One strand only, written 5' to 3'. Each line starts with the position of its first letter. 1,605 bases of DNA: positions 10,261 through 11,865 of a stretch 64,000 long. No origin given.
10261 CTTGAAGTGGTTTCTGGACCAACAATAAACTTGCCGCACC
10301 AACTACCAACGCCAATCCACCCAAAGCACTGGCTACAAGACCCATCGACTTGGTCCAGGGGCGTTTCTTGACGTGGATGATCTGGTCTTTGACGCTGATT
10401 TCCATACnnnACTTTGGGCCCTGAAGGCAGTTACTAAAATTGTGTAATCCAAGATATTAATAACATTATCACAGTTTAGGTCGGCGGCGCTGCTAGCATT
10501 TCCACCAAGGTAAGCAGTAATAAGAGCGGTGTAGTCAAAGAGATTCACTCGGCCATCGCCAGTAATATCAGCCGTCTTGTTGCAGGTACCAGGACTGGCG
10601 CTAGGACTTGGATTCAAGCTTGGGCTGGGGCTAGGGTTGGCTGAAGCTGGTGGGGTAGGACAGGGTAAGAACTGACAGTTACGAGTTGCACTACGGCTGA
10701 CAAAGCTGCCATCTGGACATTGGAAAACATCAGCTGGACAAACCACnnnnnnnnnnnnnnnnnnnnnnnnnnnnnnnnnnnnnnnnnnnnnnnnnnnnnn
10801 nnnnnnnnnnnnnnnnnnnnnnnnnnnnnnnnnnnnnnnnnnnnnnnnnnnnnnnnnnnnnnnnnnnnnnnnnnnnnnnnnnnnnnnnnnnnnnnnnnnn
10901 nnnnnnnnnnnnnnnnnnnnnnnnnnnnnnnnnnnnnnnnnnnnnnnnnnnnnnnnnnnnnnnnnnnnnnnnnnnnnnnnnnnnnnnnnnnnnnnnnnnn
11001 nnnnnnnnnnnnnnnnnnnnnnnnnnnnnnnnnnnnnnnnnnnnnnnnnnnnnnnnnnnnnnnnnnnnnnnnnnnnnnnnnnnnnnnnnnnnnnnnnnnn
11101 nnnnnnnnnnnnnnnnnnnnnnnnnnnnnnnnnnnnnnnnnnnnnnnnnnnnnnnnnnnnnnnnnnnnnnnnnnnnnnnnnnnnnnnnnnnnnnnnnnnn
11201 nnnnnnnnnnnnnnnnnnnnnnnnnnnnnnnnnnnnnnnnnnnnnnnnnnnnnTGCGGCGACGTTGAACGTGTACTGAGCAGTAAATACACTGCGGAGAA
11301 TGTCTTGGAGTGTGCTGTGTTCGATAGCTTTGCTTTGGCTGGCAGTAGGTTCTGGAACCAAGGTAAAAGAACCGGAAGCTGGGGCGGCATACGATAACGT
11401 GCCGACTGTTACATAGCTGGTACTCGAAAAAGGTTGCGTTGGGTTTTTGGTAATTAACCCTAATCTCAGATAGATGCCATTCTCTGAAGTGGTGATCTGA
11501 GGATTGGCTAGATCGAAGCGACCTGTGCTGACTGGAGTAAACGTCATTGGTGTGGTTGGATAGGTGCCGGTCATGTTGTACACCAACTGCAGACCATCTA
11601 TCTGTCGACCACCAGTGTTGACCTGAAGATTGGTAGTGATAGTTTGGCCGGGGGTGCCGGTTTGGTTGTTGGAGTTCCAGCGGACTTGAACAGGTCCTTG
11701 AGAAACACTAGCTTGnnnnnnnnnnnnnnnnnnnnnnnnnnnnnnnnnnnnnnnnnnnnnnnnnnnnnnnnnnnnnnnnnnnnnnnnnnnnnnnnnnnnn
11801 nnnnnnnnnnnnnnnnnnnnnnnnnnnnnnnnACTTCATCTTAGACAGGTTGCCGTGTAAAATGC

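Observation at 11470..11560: Shared 4-Cys 'C-x6-CPDG-x2-V-x-RS-x2/3-NC-x-F-x-PCP' module in two otherwise unrelated surface proteins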

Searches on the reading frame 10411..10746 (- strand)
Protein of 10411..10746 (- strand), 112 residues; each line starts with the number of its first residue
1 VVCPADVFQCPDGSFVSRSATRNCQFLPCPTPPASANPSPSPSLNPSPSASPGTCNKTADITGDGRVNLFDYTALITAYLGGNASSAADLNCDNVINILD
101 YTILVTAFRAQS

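Call 63: find_homologous_proteins(query=window:10411-10746:-, max_evalue=0.01)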
Query seq(112 aa): 180 candidates shared short words with the query, none scored E <= 0.01.

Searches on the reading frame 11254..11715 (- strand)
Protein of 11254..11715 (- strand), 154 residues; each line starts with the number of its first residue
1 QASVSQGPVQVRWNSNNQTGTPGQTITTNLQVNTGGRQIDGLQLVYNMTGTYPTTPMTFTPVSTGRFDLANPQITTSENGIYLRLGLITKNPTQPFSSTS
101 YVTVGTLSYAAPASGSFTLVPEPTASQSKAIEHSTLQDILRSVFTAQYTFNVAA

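Call 75: predict_structure(alignment_id=A7)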
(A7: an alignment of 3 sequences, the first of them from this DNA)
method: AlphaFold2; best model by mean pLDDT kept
length: 154 residues; sequences in the alignment: 3
mean_pLDDT: 75.3   pTM: 0.71
mean pLDDT of the five models: 75.3, 71.8, 71.3, 69.3, 68.5
residues with pLDDT >= 90: 0; 70-90: 115; 50-70: 31; < 50: 8
segments of 3 or more residues with pLDDT < 50: 1-5
pLDDT, mean of each block of 10 residues (from residue 1): 52 74 83 86 80 73 76 81 86 85 86 73 76 65 57 66
secondary structure, 60 per line:
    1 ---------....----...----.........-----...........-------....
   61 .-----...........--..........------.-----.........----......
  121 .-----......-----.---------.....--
elements in order: E10-13 E18-20 E25-33 E39-49 E57-61 E67-77 E80-89 E102-110 E115-121 E127-132 E148-152

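Call 77: fold_search(model_id=the predicted structure, library=pdb)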
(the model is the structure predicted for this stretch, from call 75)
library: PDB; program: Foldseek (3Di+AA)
matches with E <= 10: 1975; with E <= 0.001: 62
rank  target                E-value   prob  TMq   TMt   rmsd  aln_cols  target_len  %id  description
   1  6kg8_MODEL_1_A        3.7e-06  1.00  0.58  0.57   5.2       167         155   15  Solution structure of CaCohA2 from Clostridium acetobutylicum (released 2020-07-08)
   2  6kgc_A                5.2e-06  1.00  0.55  0.58   4.8       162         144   13  Crystal structure of CaDoc0917(R49D)-CaCohA2 complex at pH 5.4 (released 2020-07-08)
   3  6kgd_A                6.7e-06  1.00  0.61  0.64   4.5       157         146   11  Crystal structure of CaDoc0917(R49D)-CaCohA2 complex at pH 8.0 (released 2020-07-08)
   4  6kgf_C                8.8e-06  1.00  0.58  0.60   4.4       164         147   14  Crystal structure of CaDoc0917(R16D)-CaCohA2 complex at pH 8.2 (released 2020-07-08)
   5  6kge_A                1.3e-05  1.00  0.57  0.61   4.3       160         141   12  Crystal structure of CaDoc0917(R16D)-CaCohA2 complex at pH 5.5 (released 2020-07-08)
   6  2xdh                  1.4e-05  1.00  0.53  0.57   5.2       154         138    8  Non-cellulosomal cohesin from the hyperthermophilic archaeon Archaeoglobus fulgidus (released 2010-05-26)
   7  4uyp_C                1.5e-05  1.00  0.57  0.60   4.4       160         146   13  High resolution structure of the third cohesin ScaC in complex with the ScaB dockerin with a mutation in the N-termina (released 2015-04-15)
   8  4uyq_A                2.6e-05  1.00  0.56  0.59   4.5       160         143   12  High resolution structure of the third cohesin ScaC in complex with the ScaB dockerin with a mutation in the C-termina (released 2015-04-15)
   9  6kgf_A                3.0e-05  1.00  0.57  0.61   4.5       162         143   12  Crystal structure of CaDoc0917(R16D)-CaCohA2 complex at pH 8.2 (released 2020-07-08)
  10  5n5p_A                3.2e-05  1.00  0.51  0.56   6.2       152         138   15  Crystal structure of Ruminococcus flavefaciens' type III complex containing the fifth cohesin from scaffoldin B and th (released 2018-02-28)
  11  4uyp_A                3.4e-05  1.00  0.57  0.60   4.5       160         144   13  High resolution structure of the third cohesin ScaC in complex with the ScaB dockerin with a mutation in the N-termina (released 2015-04-15)
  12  4dh2_A                3.5e-05  1.00  0.55  0.54   5.5       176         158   13  Crystal structure of Coh-OlpC(Cthe_0452)-Doc435(Cthe_0435) complex: A novel type I Cohesin-Dockerin complex from Clost (released 2012-11-28)
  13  5n5p_C                3.7e-05  1.00  0.51  0.56   6.2       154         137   15  Crystal structure of Ruminococcus flavefaciens' type III complex containing the fifth cohesin from scaffoldin B and th (released 2018-02-28)
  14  4dh2_C                4.4e-05  1.00  0.51  0.51   5.3       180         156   14  Crystal structure of Coh-OlpC(Cthe_0452)-Doc435(Cthe_0435) complex: A novel type I Cohesin-Dockerin complex from Clost (released 2012-11-28)
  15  5nrm_A                5.2e-05  1.00  0.51  0.55   5.6       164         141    9  Crystal structure of the sixth cohesin from Acetivibrio cellulolyticus' scaffoldin B in complex with Cel5 dockerin S51 (released 2018-01-31)
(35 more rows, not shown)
